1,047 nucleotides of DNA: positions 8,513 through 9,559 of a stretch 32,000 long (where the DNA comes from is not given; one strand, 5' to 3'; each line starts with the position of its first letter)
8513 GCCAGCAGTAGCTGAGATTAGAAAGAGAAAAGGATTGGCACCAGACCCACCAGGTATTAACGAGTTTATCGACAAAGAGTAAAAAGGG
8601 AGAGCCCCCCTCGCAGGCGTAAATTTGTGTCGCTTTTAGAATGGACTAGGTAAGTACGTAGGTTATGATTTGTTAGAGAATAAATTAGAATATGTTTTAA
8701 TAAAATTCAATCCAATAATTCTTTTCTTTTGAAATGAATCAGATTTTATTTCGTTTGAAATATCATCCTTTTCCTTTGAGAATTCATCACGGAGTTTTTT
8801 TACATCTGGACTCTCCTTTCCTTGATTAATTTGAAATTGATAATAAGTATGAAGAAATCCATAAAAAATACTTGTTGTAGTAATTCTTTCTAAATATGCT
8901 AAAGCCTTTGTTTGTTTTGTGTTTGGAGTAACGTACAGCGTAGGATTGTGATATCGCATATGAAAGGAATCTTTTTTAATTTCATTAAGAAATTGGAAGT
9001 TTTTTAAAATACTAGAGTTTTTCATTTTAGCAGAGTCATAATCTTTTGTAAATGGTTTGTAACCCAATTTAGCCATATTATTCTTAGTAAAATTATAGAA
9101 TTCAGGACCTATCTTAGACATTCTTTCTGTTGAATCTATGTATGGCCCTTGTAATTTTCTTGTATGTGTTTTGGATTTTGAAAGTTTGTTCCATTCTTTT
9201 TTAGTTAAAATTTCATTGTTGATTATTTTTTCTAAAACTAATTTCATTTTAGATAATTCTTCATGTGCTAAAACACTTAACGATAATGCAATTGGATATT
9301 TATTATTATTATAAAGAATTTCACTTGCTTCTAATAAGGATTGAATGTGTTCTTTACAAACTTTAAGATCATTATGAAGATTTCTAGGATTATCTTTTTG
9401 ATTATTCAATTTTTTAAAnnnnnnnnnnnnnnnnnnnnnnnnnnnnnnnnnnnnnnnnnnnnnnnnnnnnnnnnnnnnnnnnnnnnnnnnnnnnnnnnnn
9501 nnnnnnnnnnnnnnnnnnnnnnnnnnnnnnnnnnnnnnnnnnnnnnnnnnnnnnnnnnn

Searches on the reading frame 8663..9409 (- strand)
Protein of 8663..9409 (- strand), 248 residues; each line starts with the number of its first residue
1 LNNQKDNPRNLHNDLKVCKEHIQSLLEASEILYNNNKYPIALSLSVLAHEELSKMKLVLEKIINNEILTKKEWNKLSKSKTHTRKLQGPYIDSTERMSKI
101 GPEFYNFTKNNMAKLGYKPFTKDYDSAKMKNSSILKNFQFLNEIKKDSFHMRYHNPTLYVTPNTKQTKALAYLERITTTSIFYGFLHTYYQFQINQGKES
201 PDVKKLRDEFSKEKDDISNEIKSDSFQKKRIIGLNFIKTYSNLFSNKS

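Call 3: search_protein_families(library=pfam, proteins=[window:8663-9409:-], max_evalue=1)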
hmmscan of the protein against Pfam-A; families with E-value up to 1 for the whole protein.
window:8663-9409:- (248 aa): 3 families
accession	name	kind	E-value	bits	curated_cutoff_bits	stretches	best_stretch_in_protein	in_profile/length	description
PF18728.6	HEPN_AbiV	-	7.3e-17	62.4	27.1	1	16-171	7-143/155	AbiV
PF01732.22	Mycop_pep_DUF31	-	0.037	14.1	27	1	109-240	172-302/346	Mycoplasma peptidase (DUF31)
PF24423.1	OVT1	-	0.14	13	30.9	1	201-221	74-94/100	Major antigen, helical domain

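Call 7: search_protein_families(library=padloc, proteins=[window:8663-9409:-], max_evalue=1)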
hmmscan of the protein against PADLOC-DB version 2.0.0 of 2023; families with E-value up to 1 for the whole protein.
window:8663-9409:- (248 aa): 1 family
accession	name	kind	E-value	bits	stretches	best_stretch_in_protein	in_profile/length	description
PDLC02353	AbiV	-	7.5e-08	30.3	1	10-80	22-90/196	AbiV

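Call 34: find_encoding_contigs(protein=window:8663-9409:-, flank=10000, max_places=4)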
Protein window:8663-9409:- (248 aa): 2 contigs read that carry it; 2 places shown.
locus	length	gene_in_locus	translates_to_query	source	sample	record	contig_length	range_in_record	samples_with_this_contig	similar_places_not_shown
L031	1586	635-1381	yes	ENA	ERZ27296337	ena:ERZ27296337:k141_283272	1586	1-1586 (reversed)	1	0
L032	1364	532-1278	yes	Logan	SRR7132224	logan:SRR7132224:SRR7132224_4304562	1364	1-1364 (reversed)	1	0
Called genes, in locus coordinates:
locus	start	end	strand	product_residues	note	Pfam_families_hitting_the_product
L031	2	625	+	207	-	?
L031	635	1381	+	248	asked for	PF18728:HEPN_AbiV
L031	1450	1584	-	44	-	?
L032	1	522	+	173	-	?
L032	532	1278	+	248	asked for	PF18728:HEPN_AbiV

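Call 43: search_protein_families(library=ncbifam, proteins=[window:8663-9409:-], max_evalue=0.01)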
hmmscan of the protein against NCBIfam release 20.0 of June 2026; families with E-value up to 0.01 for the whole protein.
window:8663-9409:- (248 aa): 1 family
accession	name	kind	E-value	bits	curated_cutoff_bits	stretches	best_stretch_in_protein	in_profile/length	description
TIGR04498.1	AbiV_defense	subfamily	1.7e-13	51.1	27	1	16-120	4-98/143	AbiV family abortive infection protein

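Call 60: find_homologous_proteins(query=window:8663-9409:-, max_evalue=0.001)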
Query window:8663-9409:- (248 aa): 1 proteins with E <= 0.001 among 554 candidates.
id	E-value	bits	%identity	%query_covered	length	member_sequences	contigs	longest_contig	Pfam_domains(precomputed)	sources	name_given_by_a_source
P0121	9.8e-157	538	100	100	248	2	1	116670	PF18728.7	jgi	-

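Call 65: search_protein_representatives(protein=window:8663-9409:-)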
Query: 248 residues. Proteins with E-value up to 0.001 (for the whole library): 91; up to 1e-10: 29; up to 1e-30: 2. The best 91 are listed.
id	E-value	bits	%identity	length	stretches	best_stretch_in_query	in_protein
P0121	3.1e-157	537.6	100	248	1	1-248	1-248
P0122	1.6e-31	126.4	32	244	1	17-242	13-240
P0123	4.6e-22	95.5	37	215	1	11-157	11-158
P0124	5.3e-22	95.3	28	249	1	8-240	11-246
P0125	3.9e-20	89.2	30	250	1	11-242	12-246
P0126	1.8e-19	87.0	29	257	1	12-240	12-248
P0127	2.8e-17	79.8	31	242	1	11-236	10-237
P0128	2.8e-17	79.8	27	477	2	10-240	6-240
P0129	3.4e-17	79.5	30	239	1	11-240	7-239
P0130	7.0e-17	78.5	36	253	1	9-172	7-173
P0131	1.0e-15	74.7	28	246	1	17-240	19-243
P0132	1.1e-15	74.6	29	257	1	10-242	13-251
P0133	3.6e-15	72.9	24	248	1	11-240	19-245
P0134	3.7e-15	72.9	32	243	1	11-194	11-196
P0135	4.6e-15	72.6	29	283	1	16-245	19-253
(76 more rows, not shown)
